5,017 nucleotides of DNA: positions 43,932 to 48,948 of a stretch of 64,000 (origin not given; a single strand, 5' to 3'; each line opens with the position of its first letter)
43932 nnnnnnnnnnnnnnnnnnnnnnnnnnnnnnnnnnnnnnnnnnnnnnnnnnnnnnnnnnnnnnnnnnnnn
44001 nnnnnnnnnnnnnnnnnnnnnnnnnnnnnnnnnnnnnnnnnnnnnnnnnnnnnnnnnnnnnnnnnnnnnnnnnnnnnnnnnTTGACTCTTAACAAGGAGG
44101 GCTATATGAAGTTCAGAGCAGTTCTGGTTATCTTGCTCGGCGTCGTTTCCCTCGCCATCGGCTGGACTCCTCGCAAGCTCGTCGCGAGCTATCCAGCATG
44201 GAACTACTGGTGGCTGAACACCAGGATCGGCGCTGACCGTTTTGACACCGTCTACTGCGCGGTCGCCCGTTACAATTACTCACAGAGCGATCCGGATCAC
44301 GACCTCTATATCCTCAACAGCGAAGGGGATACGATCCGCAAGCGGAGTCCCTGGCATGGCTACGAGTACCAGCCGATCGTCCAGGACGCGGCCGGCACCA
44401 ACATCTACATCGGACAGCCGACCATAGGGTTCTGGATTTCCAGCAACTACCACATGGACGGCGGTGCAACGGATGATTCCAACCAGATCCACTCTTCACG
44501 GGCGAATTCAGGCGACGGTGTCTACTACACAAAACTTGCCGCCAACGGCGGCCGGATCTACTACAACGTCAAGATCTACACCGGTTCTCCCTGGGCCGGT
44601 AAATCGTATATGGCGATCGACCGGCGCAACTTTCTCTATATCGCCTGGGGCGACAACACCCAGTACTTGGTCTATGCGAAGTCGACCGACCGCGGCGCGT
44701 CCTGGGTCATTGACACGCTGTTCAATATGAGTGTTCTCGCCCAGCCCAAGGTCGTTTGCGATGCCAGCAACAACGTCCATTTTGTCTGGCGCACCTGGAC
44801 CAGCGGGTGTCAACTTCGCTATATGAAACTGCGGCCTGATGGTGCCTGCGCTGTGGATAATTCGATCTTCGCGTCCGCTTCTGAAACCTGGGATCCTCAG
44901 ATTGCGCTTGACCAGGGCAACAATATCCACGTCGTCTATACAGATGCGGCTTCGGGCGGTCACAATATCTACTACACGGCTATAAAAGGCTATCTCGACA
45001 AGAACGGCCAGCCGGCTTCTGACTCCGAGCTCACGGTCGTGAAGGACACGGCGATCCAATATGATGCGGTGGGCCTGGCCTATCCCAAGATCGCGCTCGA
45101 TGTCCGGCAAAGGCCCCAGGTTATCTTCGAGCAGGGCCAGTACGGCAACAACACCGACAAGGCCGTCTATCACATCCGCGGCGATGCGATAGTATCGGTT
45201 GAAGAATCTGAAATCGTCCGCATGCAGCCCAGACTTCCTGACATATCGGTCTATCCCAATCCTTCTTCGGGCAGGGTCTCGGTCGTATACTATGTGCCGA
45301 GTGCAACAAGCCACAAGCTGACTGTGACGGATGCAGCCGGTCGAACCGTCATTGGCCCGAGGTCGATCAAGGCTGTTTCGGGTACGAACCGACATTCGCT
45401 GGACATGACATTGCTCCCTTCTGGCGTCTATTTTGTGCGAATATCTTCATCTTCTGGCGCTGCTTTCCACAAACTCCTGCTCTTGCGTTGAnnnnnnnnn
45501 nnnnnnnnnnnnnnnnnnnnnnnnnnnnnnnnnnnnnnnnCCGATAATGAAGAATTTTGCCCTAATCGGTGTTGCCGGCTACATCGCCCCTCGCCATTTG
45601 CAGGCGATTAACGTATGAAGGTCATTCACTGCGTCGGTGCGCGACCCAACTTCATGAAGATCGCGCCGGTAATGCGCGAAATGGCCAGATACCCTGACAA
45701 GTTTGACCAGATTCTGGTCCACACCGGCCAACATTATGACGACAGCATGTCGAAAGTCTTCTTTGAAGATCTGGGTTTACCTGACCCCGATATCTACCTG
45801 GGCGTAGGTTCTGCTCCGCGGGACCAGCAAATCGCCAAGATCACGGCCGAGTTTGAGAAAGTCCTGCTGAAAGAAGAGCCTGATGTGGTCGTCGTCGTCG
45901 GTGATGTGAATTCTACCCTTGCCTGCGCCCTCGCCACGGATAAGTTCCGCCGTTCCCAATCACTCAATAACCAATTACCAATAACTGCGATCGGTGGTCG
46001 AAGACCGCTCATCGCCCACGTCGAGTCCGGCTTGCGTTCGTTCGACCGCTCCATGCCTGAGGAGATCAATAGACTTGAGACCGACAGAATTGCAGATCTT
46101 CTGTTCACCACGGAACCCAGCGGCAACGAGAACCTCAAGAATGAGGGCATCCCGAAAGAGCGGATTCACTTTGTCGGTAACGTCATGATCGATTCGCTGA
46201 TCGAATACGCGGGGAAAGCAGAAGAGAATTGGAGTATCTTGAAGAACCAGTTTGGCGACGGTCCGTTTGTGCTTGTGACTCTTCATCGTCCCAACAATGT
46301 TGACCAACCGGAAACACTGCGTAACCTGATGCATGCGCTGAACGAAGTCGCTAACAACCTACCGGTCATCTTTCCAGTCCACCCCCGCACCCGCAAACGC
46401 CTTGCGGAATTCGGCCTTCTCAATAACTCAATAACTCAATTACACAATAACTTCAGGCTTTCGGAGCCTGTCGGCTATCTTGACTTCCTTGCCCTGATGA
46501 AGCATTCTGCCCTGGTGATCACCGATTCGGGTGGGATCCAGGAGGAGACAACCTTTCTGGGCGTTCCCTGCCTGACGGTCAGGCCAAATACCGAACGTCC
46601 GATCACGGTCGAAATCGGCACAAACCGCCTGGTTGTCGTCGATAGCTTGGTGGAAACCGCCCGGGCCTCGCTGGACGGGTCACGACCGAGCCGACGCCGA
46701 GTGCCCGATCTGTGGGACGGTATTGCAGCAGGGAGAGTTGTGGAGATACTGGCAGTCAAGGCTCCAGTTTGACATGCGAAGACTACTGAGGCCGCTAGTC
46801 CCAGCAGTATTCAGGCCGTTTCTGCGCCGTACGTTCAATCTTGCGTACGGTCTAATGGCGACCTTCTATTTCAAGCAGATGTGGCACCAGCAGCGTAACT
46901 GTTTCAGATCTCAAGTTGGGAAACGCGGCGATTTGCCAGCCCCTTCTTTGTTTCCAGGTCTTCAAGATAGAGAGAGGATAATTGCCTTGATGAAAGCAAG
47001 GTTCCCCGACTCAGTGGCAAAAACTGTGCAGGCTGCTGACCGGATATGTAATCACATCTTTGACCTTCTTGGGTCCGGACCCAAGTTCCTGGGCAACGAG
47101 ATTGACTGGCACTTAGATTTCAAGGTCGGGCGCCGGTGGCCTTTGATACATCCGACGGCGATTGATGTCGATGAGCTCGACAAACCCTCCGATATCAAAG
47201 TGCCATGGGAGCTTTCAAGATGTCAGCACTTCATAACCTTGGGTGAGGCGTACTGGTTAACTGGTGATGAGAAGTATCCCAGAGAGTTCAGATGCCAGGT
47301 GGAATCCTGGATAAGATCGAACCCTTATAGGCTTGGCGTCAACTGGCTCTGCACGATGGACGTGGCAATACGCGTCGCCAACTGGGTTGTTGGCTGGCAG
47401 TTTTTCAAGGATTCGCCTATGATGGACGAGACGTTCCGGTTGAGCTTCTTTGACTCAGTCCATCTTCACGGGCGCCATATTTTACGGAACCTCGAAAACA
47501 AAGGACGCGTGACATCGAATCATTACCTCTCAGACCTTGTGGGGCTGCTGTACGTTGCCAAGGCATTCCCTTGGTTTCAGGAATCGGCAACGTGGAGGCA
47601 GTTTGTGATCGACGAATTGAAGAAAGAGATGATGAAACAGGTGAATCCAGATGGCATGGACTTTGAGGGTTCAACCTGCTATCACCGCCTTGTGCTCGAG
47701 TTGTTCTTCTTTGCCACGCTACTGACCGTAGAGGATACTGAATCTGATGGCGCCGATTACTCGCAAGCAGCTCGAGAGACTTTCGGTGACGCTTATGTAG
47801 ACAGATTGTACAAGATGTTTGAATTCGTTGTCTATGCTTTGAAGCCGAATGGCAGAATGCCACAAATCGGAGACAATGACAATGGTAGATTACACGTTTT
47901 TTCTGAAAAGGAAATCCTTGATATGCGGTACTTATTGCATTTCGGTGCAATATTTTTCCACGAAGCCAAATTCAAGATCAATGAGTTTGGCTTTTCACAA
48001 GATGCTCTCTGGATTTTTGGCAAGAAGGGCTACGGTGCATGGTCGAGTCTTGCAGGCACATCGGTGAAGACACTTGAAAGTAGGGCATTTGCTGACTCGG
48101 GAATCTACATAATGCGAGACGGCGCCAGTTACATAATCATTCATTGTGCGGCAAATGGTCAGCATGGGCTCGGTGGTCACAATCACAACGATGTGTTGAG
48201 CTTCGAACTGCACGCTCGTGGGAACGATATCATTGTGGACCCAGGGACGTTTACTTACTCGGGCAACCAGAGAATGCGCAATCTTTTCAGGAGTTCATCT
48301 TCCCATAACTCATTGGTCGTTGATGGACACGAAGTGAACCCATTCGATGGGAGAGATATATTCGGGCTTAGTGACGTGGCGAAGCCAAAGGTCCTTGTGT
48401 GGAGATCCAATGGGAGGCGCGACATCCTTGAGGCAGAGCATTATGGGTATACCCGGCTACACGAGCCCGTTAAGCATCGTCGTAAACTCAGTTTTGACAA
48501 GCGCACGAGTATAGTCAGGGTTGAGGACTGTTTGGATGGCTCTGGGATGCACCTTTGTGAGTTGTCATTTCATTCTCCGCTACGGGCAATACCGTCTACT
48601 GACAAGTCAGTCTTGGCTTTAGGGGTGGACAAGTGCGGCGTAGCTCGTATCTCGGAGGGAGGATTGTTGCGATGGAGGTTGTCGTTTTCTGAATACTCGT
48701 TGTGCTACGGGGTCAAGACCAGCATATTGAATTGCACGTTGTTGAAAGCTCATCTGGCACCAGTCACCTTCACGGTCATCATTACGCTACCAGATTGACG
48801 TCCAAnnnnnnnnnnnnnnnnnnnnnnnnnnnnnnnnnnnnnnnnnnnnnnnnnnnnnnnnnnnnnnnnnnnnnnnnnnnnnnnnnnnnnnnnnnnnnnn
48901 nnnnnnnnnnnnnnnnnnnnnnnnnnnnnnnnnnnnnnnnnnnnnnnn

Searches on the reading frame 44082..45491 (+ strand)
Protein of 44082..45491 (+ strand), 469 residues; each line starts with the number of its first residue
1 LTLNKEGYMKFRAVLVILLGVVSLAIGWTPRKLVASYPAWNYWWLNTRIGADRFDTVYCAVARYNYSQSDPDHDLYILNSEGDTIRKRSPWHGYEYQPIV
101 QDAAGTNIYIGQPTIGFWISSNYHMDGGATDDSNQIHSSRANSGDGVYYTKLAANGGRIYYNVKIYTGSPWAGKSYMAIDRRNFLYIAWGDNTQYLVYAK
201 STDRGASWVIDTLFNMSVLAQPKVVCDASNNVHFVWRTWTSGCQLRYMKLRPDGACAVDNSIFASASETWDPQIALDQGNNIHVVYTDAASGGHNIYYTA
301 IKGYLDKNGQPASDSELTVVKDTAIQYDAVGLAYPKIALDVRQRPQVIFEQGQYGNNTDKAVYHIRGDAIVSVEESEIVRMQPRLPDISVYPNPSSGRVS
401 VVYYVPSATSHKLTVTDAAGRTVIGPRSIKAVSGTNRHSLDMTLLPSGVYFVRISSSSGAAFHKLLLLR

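Call 31: search_protein_families(library=ncbifam, proteins=[window:44082-45491:+], max_evalue=0.00001)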
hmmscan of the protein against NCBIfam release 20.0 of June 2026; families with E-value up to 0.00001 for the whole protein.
window:44082-45491:+ (469 aa): 2 families
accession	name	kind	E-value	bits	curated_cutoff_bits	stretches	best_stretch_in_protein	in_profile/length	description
TIGR04183.1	Por_Secre_tail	domain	2.1e-13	50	23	1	390-465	1-69/72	T9SS type A sorting domain-containing protein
NF038113.1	T9SSA_dep_M36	equivalog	7.8e-07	27.6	885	1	387-466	792-867/869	T9SS-dependent M36 family metallopeptidase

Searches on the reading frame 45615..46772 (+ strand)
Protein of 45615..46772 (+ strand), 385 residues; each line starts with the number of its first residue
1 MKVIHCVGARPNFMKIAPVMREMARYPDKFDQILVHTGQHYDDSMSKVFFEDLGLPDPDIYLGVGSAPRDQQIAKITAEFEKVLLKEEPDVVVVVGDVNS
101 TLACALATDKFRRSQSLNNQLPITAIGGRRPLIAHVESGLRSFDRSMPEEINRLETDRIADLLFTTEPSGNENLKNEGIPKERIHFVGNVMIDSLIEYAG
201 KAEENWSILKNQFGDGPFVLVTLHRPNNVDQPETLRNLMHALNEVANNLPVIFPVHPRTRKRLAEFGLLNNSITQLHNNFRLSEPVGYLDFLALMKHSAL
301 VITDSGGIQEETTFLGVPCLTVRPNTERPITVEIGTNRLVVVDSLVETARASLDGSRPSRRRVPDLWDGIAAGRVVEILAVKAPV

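Call 31: search_protein_families(library=ncbifam, proteins=[window:45615-46772:+], max_evalue=0.00001)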
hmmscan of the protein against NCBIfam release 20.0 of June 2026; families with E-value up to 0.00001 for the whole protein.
window:45615-46772:+ (385 aa): 2 families
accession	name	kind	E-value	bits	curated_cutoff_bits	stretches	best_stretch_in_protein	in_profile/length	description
TIGR00236.1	wecB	equivalog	5.6e-86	289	210.15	1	1-380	1-363/366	non-hydrolyzing UDP-N-acetylglucosamine 2-epimerase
TIGR03568.1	NeuC_NnaA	equivalog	4.3e-18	65.3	235.9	1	133-321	120-305/365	UDP-N-acetylglucosamine 2-epimerase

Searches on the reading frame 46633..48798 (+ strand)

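Call 31: search_protein_families(library=ncbifam, proteins=[window:46633-48798:+], max_evalue=0.00001)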
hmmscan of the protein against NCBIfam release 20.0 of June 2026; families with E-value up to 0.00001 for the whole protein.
window:46633-48798:+ (721 aa): 2 families
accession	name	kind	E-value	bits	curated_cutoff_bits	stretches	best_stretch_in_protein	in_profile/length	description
NF045573.1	Hepsulflyase_CFB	equivalog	1.3e-32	112.9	700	1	187-566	123-469/651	heparin-sulfate lyase HepC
NF045572.1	Hepsulflyase_bctds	equivalog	1.8e-21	76.5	600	1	181-647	145-584/706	heparin-sulfate lyase HepC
